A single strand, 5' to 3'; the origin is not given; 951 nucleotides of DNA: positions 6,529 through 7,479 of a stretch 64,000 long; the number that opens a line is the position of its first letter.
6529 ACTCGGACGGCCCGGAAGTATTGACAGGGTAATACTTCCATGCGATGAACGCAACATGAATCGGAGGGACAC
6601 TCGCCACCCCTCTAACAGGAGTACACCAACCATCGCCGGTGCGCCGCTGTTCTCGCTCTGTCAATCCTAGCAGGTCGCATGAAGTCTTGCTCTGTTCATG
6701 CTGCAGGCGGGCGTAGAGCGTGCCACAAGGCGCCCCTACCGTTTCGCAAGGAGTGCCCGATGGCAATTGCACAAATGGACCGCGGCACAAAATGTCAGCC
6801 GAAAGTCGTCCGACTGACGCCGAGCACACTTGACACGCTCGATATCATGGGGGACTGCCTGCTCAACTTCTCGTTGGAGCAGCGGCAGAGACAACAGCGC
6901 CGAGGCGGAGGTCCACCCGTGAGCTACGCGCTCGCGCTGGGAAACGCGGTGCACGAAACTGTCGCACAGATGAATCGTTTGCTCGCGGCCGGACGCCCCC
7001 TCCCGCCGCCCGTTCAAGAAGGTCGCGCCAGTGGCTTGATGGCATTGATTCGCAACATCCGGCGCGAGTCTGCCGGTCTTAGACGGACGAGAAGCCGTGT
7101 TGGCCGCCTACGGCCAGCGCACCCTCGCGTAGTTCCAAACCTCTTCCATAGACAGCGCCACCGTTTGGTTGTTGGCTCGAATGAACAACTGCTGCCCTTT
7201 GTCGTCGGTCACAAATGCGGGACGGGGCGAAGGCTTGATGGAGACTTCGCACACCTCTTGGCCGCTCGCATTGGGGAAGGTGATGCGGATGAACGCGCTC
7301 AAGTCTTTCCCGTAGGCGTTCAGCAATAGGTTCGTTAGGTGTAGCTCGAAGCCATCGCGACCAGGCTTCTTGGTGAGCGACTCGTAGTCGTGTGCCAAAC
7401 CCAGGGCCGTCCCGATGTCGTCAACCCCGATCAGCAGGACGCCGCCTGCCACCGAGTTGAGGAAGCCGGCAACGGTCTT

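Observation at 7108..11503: Head-to-head pair of N-terminally truncated restriction-helicase genes: a likely deletion scar in a defence island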

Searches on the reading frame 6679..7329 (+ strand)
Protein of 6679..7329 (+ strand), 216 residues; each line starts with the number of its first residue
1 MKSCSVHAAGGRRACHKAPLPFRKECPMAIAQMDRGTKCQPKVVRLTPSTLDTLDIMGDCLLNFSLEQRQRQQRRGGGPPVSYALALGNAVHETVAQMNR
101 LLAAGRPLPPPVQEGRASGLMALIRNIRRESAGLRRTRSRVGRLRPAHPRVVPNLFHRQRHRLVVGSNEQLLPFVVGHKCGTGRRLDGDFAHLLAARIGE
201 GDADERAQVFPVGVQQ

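Call 12: search_protein_families(library=pfam, proteins=[window:6679-7329:+], max_evalue=0.01)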
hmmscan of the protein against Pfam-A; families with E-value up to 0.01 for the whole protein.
window:6679-7329:+ (216 aa): 0 families
